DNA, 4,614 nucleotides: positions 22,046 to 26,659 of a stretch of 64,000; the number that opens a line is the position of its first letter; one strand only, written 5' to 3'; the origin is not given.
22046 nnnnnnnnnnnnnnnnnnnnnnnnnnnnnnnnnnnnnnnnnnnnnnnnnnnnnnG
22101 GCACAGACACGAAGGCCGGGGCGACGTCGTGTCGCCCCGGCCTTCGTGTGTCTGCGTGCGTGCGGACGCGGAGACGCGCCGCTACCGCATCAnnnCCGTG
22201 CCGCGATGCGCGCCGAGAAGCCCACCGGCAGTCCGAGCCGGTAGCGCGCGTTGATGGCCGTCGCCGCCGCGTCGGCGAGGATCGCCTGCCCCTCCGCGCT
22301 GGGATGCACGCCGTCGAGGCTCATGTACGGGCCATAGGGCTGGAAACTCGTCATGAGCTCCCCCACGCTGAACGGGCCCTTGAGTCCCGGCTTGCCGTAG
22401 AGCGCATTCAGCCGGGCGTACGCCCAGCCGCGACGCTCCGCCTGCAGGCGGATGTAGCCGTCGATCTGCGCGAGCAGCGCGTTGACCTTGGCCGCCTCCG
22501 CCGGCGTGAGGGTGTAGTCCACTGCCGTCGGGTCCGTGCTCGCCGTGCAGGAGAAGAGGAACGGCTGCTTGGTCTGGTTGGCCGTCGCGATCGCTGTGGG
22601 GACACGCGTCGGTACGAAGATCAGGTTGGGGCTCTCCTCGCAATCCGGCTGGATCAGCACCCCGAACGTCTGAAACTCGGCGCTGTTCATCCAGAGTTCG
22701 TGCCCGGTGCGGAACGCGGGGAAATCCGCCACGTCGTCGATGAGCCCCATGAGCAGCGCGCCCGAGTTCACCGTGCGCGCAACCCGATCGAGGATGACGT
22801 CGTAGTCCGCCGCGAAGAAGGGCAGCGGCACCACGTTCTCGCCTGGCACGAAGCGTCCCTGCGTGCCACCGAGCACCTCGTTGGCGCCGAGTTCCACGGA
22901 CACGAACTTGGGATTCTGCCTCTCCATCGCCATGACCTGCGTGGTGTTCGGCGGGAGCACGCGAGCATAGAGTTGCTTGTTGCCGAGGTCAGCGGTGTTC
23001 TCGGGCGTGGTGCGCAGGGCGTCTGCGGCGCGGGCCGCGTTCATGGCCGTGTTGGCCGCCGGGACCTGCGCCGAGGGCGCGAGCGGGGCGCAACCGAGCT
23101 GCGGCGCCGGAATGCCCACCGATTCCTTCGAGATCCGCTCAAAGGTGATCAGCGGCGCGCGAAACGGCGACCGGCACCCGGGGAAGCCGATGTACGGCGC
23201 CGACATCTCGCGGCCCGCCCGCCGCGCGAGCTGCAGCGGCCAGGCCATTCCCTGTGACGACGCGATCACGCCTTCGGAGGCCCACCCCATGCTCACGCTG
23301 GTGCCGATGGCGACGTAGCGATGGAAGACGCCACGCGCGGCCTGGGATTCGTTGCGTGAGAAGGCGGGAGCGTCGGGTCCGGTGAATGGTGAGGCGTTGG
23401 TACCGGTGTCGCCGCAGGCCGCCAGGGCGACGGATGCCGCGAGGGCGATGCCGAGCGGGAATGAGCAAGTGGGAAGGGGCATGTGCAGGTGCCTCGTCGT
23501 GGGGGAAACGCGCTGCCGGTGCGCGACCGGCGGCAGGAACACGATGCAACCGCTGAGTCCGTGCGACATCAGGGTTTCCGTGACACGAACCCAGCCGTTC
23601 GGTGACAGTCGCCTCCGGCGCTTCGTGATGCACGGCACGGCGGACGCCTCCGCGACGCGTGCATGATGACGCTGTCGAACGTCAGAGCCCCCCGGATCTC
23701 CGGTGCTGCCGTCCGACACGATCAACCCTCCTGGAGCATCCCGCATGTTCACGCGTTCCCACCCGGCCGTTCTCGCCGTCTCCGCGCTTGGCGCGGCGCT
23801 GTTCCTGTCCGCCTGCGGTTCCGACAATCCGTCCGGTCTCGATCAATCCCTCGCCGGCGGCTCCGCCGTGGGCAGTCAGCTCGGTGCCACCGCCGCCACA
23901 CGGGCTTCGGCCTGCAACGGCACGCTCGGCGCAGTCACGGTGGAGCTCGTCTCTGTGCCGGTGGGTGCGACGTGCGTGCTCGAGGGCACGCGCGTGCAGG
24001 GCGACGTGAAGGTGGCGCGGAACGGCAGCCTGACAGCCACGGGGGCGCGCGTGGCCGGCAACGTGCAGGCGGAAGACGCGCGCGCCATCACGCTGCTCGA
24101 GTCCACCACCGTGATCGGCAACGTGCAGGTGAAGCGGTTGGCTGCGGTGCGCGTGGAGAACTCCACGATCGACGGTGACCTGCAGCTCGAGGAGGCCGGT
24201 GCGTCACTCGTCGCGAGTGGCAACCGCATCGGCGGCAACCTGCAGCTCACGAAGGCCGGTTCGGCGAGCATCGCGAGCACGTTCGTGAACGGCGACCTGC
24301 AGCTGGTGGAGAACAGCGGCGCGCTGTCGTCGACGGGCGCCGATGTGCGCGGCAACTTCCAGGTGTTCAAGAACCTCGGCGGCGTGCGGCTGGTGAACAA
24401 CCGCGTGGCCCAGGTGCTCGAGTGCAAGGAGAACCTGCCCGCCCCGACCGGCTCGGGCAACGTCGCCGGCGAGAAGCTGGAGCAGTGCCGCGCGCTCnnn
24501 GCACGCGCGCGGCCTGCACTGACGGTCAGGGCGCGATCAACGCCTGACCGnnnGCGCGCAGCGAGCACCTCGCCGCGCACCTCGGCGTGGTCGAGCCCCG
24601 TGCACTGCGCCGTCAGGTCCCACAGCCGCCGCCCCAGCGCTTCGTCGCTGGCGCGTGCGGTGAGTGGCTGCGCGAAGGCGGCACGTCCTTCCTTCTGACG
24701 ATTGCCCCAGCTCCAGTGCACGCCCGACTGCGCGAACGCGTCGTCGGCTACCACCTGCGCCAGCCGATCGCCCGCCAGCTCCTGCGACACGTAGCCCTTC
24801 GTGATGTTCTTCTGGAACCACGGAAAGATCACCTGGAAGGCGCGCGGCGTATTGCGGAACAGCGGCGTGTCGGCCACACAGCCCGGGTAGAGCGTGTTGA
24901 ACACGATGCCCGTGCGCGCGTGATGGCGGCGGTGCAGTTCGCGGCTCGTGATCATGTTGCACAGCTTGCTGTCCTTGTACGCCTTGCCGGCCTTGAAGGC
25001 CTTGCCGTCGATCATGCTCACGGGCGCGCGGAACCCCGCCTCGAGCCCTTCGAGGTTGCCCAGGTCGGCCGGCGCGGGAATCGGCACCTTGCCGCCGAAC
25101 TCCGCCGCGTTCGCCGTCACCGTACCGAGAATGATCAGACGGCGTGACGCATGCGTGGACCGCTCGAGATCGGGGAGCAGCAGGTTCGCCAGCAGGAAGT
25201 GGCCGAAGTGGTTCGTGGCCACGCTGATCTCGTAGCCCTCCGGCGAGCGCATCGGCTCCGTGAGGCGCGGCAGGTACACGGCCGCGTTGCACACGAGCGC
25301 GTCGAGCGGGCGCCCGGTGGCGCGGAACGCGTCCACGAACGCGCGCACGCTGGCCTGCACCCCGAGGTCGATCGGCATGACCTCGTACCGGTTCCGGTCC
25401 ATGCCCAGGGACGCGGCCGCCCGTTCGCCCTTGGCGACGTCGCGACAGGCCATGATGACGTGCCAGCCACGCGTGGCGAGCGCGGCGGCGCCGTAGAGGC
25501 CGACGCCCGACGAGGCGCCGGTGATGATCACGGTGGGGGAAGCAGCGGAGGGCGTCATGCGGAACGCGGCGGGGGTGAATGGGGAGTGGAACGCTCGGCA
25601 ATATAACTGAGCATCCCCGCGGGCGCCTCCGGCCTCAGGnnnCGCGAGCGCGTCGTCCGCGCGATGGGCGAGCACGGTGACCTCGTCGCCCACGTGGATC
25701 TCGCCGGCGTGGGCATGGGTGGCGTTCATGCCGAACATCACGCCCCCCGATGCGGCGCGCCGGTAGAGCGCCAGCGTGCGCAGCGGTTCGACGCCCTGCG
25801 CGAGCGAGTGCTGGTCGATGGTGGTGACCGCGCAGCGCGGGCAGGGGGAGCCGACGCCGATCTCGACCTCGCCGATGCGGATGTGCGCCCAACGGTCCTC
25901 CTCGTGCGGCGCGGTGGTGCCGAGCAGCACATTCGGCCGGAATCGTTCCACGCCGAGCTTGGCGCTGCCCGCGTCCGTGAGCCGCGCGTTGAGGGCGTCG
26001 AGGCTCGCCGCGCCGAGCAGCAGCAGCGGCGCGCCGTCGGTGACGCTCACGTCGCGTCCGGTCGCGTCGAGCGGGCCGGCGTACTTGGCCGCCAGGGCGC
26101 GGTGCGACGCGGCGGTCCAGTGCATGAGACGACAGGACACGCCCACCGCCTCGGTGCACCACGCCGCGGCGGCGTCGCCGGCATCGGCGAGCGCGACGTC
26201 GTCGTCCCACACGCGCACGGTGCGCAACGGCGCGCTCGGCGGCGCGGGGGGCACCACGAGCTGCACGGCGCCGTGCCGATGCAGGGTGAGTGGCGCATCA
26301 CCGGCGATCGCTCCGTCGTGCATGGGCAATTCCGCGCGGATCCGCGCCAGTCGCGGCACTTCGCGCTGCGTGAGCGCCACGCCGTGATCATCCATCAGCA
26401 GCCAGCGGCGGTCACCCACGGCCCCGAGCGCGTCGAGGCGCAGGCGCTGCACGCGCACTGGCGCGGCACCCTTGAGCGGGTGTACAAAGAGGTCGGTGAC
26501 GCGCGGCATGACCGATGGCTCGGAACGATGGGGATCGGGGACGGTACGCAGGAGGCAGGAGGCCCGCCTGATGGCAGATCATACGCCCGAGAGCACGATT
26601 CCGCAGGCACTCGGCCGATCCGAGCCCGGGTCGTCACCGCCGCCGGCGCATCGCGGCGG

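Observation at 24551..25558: Orphan cyanobacterial-type light-dependent protochlorophyllide oxidoreductase (LPOR) outside any photosynthesis gene cluster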

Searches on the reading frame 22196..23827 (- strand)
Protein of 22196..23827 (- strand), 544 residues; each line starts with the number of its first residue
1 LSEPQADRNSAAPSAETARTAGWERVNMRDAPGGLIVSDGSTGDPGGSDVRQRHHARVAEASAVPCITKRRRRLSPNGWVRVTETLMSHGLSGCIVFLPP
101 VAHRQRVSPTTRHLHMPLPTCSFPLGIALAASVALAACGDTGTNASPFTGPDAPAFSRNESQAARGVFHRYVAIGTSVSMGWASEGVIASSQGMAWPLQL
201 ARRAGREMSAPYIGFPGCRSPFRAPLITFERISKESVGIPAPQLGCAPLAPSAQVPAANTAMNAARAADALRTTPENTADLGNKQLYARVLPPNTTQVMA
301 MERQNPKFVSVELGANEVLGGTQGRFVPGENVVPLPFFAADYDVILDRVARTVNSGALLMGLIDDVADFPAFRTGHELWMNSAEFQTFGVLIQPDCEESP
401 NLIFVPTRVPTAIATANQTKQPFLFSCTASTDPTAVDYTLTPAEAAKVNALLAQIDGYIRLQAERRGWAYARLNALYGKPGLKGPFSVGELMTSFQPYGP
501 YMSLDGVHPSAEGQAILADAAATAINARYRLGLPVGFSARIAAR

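Call 4: search_protein_families(library=pfam, proteins=[window:22196-23827:-], max_evalue=0.001)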
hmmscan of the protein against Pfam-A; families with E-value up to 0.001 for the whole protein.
window:22196-23827:- (544 aa): 2 families
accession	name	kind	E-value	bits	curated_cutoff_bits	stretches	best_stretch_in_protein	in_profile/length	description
PF00657.28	Lipase_GDSL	-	3.3e-05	24.6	23.6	1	254-520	38-207/208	GDSL-like Lipase/Acylhydrolase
PF13472.12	Lipase_GDSL_2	-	0.00023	22.2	32.9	0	292-516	56-178/178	GDSL-like Lipase/Acylhydrolase family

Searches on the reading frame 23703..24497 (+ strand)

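Call 4: search_protein_families(library=pfam, proteins=[window:23703-24497:+], max_evalue=0.001)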
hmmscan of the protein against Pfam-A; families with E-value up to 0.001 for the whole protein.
window:23703-24497:+ (265 aa): 2 families
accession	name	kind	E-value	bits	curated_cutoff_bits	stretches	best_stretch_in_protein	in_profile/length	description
PF24078.1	Beta-sol_PIC_HAP1_IgA0_2nd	-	0.00013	22.3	27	0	78-130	120-172/173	PIC/HAP1/IgA0 second beta-solenoid repeat region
PF18886.6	DUF5649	-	0.0008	20.1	25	0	177-232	1-56/68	Repeats of unknown function (DUF5649)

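Call 52: search_protein_families(library=ncbifam, proteins=[window:23703-24497:+], max_evalue=0.00001)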
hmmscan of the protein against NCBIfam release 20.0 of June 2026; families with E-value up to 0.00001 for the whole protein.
window:23703-24497:+ (265 aa): 0 families

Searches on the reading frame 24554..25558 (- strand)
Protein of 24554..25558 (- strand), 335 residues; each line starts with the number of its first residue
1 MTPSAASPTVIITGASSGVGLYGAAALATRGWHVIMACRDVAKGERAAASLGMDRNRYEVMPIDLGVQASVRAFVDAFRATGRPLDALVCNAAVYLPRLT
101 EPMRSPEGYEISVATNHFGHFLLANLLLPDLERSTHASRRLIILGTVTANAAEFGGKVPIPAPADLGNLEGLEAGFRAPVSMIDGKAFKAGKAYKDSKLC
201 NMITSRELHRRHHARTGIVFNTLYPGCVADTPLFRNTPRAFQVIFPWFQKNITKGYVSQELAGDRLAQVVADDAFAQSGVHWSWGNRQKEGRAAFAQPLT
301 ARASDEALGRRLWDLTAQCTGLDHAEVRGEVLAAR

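Call 3: search_protein_families(library=ncbifam, proteins=[window:24554-25558:-], max_evalue=0.001)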
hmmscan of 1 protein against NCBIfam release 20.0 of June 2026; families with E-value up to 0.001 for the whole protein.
window:24554-25558:- (335 aa): 144 families (the best 25 are shown)
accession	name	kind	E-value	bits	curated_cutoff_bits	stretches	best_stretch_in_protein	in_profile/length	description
TIGR01289.1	LPOR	equivalog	7.2e-150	498.8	331.35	1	7-322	3-314/315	protochlorophyllide reductase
NF004846.0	PRK06197.1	subfamily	4.2e-37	128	268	2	8-140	17-147/306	oxidoreductase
NF004513.0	PRK05854.1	subfamily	1.5e-31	109.6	282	2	9-137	17-144/314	SDR family oxidoreductase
NF004845.0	PRK06196.1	subfamily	2.4e-30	105.9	414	1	9-143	31-156/320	oxidoreductase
NF009468.0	PRK12826.1-4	equivalog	9.6e-16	58.2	318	1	7-156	7-153/256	SDR family oxidoreductase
NF005372.1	PRK06914.1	subfamily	8.2e-14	51.5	320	1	9-147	4-140/279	SDR family oxidoreductase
NF005878.0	PRK07825.1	subfamily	5.5e-13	48.9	287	1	7-94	9-92/278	short chain dehydrogenase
NF005594.0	PRK07326.1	equivalog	6.4e-13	48.8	271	1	8-135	7-132/237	SDR family oxidoreductase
NF009466.0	PRK12826.1-2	subfamily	1.1e-12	47.9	222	1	9-147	5-142/248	3-oxoacyl-ACP reductase FabG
NF004791.0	PRK06138.1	equivalog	1.1e-12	47.8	312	1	9-137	7-133/252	SDR family oxidoreductase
NF004649.0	PRK05993.1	equivalog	3e-12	46.4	387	1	7-136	4-127/277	SDR family oxidoreductase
NF005672.0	PRK07454.1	equivalog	3.2e-12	46.2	234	1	7-132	6-130/241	SDR family oxidoreductase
NF004825.0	PRK06181.1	equivalog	3.4e-12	46.2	215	1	8-135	7-134/268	SDR family oxidoreductase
NF005950.0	PRK08017.1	equivalog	4.5e-12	45.8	326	1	9-143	4-130/256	SDR family oxidoreductase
NF004324.0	PRK05717.1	equivalog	9.3e-12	45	384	1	10-132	16-136/258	SDR family oxidoreductase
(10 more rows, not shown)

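Call 4: search_protein_families(library=pfam, proteins=[window:24554-25558:-], max_evalue=0.001)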
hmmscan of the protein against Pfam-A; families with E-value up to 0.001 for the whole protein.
window:24554-25558:- (335 aa): 3 families
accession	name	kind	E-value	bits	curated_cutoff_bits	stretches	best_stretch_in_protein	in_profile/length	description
PF00106.31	adh_short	-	1.5e-20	73.9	26.6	1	9-134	2-126/195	short chain dehydrogenase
PF13561.12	adh_short_C2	-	1.1e-10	42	27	1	14-146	1-130/236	Enoyl-(Acyl carrier protein) reductase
PF08659.16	KR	-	0.00023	21.6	22.6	1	9-101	2-98/180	KR domain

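Call 5: search_solved_structures(query=window:24554-25558:-, show_alignments=2)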
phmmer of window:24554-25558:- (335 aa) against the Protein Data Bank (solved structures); distinct sequences matched with E-value up to 0.001: 90 (the best 60 are shown).
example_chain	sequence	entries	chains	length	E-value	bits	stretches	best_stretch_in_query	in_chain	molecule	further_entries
6l1h_A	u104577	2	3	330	2.6e-144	483.6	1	7-322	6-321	NADPH-protochlorophyllide oxidoreductase | Thermosynechococcus elongatus protochlorophyllide oxidoreductase (POR)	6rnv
6rnw_A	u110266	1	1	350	5.4e-144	482.6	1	7-322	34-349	NADPH-protochlorophyllide oxidoreductase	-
6l1g_A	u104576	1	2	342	8.9e-144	481.9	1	6-322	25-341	Light-dependent protochlorophyllide reductase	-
6r48_A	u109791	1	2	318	1.2e-143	481.5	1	7-322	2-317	Light-dependent protochlorophyllide reductase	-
6r46_A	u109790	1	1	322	1.7e-143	481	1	7-322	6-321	NADPH-protochlorophyllide oxidoreductase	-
9tl6_A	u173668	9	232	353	2.6e-102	345.6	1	9-322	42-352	Protochlorophyllide reductase B, chloroplastic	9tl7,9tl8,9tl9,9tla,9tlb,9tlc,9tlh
7jk9_A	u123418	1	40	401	3.9e-102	345.1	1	9-322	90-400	Protochlorophyllide reductase B, chloroplastic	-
3rd5_A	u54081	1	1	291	5.3e-21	78.4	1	3-132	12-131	MYPAA.01249.C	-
6t6n_A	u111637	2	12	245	5.1e-09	39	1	5-122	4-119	3-oxoacyl-[acyl-carrier protein] reductase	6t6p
7tzp_A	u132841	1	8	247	5.7e-09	38.9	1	5-122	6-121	3-oxoacyl-ACP reductase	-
3n74_A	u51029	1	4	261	2.2e-08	37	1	8-151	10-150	3-ketoacyl-(acyl-carrier-protein) reductase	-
6b9u_A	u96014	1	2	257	3e-08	36.5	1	8-151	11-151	DNA gyrase, subunit B:Short-chain dehydrogenase/reductase SDR:Glucose/ribitol dehydrogenas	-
4jig_A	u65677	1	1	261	6e-08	35.5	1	1-124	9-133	Dehydrogenase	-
2hrb_A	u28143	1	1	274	6.5e-08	35.4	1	9-132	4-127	Carbonyl reductase [NADPH] 3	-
5t2u_A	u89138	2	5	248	1.3e-07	34.4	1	9-131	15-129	Oxidoreductase, short chain dehydrogenase/reductase family protein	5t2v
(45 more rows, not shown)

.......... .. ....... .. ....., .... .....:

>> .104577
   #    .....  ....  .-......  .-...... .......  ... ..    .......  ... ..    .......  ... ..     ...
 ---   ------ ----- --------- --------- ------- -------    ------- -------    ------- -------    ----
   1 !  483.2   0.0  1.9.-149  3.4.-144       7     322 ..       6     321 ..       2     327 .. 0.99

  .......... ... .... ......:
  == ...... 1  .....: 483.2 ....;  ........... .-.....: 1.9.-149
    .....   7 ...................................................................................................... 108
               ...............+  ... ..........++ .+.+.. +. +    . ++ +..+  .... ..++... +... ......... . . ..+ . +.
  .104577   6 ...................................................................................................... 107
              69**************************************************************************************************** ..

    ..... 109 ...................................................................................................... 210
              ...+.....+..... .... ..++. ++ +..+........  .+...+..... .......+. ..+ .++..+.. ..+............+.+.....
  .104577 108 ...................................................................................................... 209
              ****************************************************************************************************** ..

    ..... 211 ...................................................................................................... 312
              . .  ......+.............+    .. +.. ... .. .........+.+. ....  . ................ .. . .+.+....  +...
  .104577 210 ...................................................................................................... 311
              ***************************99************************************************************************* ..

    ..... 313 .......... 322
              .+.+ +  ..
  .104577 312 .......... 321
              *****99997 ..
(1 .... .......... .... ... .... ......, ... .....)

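Call 18: find_related_loci(query=window:24554-25558:-, collection=genome_contigs, flank=6000)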
Query window:24554-25558:- (335 aa) in genome_contigs; peptide patterns used: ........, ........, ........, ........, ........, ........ (x = any residue, [..] = any of these).
599 stretches matched a pattern (row limit reached: there are more); 580 encode a relative of the query (tblastn E <= 1e-3); the best 80 are kept; 80 distinct loci.
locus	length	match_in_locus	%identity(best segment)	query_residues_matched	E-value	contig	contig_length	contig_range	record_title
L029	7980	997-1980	91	8-335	0e+0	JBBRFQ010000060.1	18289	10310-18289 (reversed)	MAG: Gemmatimonadales bacterium isolate Co_metawrap_2579 Cmw_2579_k141_19051167_length_18289_cov_47.1172, whole genome s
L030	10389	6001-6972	82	1-323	1e-171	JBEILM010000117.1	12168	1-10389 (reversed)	MAG: Gemmatimonas sp. isolate Sample-104-S78-bin-3 Sample_104_S78-bin_3-k141_184851, whole genome shotgun sequence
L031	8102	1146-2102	81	5-322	1e-169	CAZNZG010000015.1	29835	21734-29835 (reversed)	MAG TPA_asm: uncultured Gemmatimonas sp. isolate SRP318679_co1_393 genome assembly, contig: NODE_2439_length_29835_cov_5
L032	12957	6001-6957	81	5-322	6e-168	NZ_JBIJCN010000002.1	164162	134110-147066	MAG: Gemmatimonas sp. isolate ME2006-08-18D11_3300042945_group2_bin76 Rohwer_bin1445_scaffold_31_c1, whole genome shotgu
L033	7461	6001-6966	82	2-322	8e-165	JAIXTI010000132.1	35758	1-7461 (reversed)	MAG: bacterium isolate C8_MAG_00034 pond_C8_MAG_00034_000000000043, whole genome shotgun sequence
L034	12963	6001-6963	81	3-322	3e-163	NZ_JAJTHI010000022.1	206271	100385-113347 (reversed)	MAG: Gemmatimonas sp. isolate CoA8N_M110 k141_2023800, whole genome shotgun sequence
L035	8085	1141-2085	73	8-322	9e-161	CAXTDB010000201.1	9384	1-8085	MAG TPA_asm: uncultured Leptolyngbya sp. isolate public_SRR1531569_metawrap_bin.7 genome assembly, contig: public_SRR153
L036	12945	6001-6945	70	8-322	1e-158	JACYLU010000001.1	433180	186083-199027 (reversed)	MAG: Synechococcales cyanobacterium C42_A2020_086 NODE_61_length_433180_cov_83.272335, whole genome shotgun sequence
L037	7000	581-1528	72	7-322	7e-159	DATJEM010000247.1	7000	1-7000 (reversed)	MAG TPA_asm: Leptolyngbya sp. isolate SMAG_U15433 k141_5055238, whole genome shotgun sequence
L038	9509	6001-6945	72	7-322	2e-158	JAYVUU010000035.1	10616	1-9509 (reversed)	MAG: Synechococcales cyanobacterium isolate GL75_DN_metabinner_1 GL75_DN_metabinner_1_34, whole genome shotgun sequence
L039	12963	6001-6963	70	2-322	2e-157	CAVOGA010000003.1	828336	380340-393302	MAG: uncultured Gammaproteobacteria bacterium isolate MFD09964.bin.1.275 genome assembly, contig: contig_17461, whole ge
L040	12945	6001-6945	70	8-322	3e-157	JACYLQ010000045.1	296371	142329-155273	MAG: Calothrix sp. C42_A2020_038 NODE_123_length_296371_cov_81.874242, whole genome shotgun sequence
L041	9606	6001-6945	71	8-322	2e-157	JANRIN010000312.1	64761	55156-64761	MAG: Leptolyngbyaceae cyanobacterium bins.302 k141_3718905, whole genome shotgun sequence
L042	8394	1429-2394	74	5-322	5e-157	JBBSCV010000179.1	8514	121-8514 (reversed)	MAG: Burkholderiales bacterium isolate metawrap_la6_49 metawrap_la6_49_K_233030_L_8514_cov_52.3275, whole genome shotgun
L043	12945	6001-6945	70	8-322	1e-156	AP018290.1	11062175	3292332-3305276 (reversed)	Calothrix sp. NIES-4105 DNA, nearly complete genome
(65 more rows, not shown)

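Call 24: find_homologous_proteins(query=window:24554-25558:-, max_evalue=1e-40)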
Query window:24554-25558:- (335 aa): 6085 proteins with E <= 1e-40 among 8000 candidates; the best 120 are listed.
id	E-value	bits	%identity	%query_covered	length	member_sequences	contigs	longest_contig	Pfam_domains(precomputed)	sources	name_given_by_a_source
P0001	3.1e-210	715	95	99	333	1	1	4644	PF13561.13,PF00106.32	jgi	jgi:protochlorophyllide reductase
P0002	4.4e-199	679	91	98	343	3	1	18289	PF13561.13,PF00106.32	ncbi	-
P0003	1.1e-194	664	92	95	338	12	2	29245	PF13561.13,PF00106.32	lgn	-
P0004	1.2e-192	657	90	96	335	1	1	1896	PF13561.13,PF00106.32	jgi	jgi:protochlorophyllide reductase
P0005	3.5e-191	653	90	95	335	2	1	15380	PF13561.13,PF00106.32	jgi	jgi:protochlorophyllide reductase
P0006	3.6e-186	636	88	93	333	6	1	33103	PF13561.13,PF00106.32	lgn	-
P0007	1.8e-183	627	87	93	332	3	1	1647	PF13561.13,PF00106.32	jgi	jgi:protochlorophyllide reductase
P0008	2.4e-182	624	87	94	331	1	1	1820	PF13561.13,PF00106.32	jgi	jgi:protochlorophyllide reductase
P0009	6.3e-182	622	86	95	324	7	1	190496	PF13561.13,PF00106.32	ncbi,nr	ncbi:MAG: protochlorophyllide reductase [Gemmatimonadaceae bacterium]|nr:protochlorophyllide reducta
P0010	6.6e-182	622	85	96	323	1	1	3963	PF13561.13,PF00106.32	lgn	-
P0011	2.7e-179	613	84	96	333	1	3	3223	PF08659.17,PF13561.13,PF00106.32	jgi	jgi:protochlorophyllide reductase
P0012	2.4e-178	610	84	96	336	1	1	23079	PF13561.13,PF00106.32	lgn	-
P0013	2.9e-178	610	86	94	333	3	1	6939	PF13561.13,PF00106.32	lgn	-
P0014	5.0e-176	603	80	100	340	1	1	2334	PF13561.13,PF00106.32,PF01370.28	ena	-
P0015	1.2e-175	602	82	96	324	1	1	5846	PF13561.13,PF00106.32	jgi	jgi:protochlorophyllide reductase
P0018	6.4e-175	599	82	95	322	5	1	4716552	PF13561.13,PF00106.32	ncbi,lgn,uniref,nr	ncbi:protochlorophyllide reductase [Gemmatimonas phototrophica]|uniref:Protochlorophyllide reductase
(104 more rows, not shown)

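Call 26: find_encoding_contigs(protein=P0018, flank=10000, max_places=3)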
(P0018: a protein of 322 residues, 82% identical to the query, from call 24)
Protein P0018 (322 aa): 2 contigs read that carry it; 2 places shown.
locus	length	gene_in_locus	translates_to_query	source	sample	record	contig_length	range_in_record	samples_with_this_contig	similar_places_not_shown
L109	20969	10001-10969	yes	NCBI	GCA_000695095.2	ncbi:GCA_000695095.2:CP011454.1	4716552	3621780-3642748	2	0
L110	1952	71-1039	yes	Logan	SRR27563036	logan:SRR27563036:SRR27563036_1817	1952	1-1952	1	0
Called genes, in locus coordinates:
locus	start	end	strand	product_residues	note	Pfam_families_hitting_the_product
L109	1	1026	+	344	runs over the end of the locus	PF00069:Pkinase, PF01636:APH (weak), PF07714:PK_Tyr_Ser-Thr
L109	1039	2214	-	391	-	PF07995:GSDH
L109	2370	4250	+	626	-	PF01019:G_glu_transpept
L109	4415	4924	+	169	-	PF00111:Fer2, PF13085:Fer2_3 (faint), PF01799:Fer2_2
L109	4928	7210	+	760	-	PF20256:MoCoBD_2, PF02738:MoCoBD_1, PF20256:MoCoBD_2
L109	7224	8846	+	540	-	PF02878:PGM_PMM_I, PF02879:PGM_PMM_II, PF02880:PGM_PMM_III, PF24947:PGM1_C_vert_fung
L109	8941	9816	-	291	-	PF13672:PP2C_2, PF00481:PP2C (faint)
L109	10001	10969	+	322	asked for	PF00106:adh_short, PF13561:adh_short_C2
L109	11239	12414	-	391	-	PF03929:PepSY_TM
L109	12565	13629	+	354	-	-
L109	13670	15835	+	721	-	PF07676:PD40 (faint), PF26549:Tricorn_N (faint), PF00930:DPPIV_N, PF02129:Peptidase_S15, PF00326:Peptidase_S9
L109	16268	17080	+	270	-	PF00413:Peptidase_M10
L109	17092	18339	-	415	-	PF00595:PDZ (faint), PF13180:PDZ_2 (weak), PF14685:PDZ_Tricorn (faint), PF17820:PDZ_6, PF13180:PDZ_2 (weak), PF17820:PDZ_6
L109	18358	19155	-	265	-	-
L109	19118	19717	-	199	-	PF04542:Sigma70_r2, PF08281:Sigma70_r4_2, PF04545:Sigma70_r4 (weak)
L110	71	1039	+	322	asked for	PF00106:adh_short, PF13561:adh_short_C2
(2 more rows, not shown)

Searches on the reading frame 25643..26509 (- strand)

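Call 4: search_protein_families(library=pfam, proteins=[window:25643-26509:-], max_evalue=0.001)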
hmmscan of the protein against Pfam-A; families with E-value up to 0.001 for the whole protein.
window:25643-26509:- (289 aa): 2 families
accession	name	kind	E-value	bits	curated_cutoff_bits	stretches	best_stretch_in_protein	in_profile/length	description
PF03476.21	MOSC_N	-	1.5e-24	86.6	25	1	1-124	1-118/119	MOSC N-terminal beta barrel domain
PF03473.23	MOSC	-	1.9e-21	76.7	22.7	1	153-278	3-120/120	MOSC domain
